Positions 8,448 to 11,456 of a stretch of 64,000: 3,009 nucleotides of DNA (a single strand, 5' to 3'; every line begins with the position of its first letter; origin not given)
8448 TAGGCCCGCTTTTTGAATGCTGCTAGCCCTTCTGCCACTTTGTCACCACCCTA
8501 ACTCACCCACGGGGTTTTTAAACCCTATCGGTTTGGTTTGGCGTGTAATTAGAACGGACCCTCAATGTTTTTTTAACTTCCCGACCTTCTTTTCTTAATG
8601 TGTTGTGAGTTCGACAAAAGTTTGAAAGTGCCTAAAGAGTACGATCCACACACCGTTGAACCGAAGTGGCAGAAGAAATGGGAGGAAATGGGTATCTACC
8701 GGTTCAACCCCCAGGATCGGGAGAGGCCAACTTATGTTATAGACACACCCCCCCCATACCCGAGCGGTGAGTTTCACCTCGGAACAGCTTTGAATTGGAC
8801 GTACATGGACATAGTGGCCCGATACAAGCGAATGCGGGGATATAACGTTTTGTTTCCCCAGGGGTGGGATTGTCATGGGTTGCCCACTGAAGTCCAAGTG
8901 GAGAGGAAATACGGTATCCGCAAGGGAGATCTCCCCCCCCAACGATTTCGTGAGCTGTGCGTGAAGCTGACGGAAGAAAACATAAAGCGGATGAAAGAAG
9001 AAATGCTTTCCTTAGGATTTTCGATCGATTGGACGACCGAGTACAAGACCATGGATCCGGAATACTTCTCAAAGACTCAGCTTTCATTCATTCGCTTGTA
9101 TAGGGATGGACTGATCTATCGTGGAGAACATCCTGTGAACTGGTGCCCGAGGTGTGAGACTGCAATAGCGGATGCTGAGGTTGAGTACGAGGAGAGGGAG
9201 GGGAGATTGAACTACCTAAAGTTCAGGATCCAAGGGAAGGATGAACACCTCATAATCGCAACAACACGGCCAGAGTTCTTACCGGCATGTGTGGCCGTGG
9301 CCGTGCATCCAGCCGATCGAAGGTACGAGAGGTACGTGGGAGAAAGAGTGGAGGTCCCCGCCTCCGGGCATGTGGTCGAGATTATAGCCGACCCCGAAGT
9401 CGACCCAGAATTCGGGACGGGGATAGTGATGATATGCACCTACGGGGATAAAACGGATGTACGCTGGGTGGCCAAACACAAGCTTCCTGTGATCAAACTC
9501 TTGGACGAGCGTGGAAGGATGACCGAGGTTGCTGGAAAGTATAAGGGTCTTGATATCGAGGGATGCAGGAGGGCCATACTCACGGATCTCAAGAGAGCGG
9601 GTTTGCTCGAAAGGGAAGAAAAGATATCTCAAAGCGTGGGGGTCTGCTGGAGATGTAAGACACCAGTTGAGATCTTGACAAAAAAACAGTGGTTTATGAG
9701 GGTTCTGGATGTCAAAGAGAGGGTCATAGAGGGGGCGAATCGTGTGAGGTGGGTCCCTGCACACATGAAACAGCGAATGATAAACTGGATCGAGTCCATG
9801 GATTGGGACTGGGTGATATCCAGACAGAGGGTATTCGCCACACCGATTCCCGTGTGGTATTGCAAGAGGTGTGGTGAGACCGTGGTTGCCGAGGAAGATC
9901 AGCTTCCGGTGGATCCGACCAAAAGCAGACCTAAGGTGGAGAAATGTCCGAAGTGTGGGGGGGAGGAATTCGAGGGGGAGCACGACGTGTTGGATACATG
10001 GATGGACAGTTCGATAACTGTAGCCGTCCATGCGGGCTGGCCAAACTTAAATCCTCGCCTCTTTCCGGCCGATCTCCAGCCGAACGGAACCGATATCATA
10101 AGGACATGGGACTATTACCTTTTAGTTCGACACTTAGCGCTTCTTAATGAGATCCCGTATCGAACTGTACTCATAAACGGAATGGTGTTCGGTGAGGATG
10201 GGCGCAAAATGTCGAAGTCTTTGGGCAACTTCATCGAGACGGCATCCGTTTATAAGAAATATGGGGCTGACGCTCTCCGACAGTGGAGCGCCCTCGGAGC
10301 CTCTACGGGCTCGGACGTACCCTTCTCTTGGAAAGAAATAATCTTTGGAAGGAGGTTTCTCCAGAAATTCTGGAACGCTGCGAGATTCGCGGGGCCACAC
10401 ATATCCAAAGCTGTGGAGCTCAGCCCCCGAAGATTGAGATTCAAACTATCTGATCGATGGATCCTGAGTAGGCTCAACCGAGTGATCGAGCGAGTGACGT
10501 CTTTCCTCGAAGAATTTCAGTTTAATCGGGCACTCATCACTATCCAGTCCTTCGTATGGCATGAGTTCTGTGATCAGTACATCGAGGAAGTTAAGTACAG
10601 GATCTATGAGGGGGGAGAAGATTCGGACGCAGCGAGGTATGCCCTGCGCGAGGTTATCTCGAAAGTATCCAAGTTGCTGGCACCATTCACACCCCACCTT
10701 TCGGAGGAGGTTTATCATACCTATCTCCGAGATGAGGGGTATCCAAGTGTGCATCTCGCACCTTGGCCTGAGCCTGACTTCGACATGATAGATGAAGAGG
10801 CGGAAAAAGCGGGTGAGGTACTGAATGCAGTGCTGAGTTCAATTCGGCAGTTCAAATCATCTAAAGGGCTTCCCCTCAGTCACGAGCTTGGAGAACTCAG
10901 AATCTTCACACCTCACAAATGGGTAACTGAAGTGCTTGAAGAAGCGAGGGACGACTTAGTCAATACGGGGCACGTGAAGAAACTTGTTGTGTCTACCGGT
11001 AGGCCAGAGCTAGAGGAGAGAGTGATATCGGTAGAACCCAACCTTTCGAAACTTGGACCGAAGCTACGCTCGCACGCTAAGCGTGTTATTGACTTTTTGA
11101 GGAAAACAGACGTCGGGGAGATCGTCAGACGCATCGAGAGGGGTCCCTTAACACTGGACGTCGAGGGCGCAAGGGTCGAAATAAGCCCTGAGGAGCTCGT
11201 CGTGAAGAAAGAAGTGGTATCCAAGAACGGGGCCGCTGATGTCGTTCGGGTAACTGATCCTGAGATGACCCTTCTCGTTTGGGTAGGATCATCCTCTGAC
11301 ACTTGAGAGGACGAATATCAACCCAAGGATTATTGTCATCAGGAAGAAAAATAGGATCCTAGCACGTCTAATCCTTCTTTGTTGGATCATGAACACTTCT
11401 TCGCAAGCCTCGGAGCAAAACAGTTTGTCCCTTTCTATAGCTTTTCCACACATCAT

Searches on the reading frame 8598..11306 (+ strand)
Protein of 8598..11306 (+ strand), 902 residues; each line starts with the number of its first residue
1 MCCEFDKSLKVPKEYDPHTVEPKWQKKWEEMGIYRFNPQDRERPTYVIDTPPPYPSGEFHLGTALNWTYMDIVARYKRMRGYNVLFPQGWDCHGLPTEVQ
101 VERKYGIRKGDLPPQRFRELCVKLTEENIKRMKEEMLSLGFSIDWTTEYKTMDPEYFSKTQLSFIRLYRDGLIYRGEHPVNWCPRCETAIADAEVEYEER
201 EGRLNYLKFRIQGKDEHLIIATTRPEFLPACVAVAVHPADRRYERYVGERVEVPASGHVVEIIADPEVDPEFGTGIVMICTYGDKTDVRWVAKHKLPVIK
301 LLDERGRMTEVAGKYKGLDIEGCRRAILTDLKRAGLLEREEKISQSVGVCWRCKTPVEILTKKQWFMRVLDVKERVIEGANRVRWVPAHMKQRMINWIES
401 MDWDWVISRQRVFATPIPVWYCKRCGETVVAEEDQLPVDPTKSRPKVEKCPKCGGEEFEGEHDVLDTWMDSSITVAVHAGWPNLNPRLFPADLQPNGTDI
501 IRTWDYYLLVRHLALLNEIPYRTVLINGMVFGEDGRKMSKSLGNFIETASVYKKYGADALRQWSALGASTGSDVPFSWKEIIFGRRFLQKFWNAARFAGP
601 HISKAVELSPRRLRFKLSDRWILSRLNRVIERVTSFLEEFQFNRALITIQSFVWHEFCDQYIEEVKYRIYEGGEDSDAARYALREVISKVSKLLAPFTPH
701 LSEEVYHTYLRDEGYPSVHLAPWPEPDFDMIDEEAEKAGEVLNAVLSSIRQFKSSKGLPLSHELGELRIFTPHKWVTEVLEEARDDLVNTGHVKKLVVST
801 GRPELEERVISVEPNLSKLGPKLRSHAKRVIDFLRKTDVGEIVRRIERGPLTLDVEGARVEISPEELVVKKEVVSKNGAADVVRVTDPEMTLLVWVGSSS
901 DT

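Call 107: search_protein_families(library=pfam, proteins=[window:8598-11306:+], max_evalue=0.00001)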
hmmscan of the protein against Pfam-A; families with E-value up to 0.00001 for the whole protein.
window:8598-11306:+ (902 aa): 4 families
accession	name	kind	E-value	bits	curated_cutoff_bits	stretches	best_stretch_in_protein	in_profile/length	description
PF00133.28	tRNA-synt_1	-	3.9e-108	362.3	22.7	1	23-576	1-413/414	tRNA synthetases class I (I, L, M and V)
PF08264.19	Anticodon_1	-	2.5e-41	141.4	25.1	1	619-763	1-143/148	Anticodon-binding domain of tRNA ligase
PF09334.17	tRNA-synt_1g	-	3.5e-25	89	20.1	1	47-196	2-136/391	tRNA synthetases class I (M)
PF01406.26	tRNA-synt_1e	-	2.2e-06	27.7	27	0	521-562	238-278/301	tRNA synthetases class I (C) catalytic domain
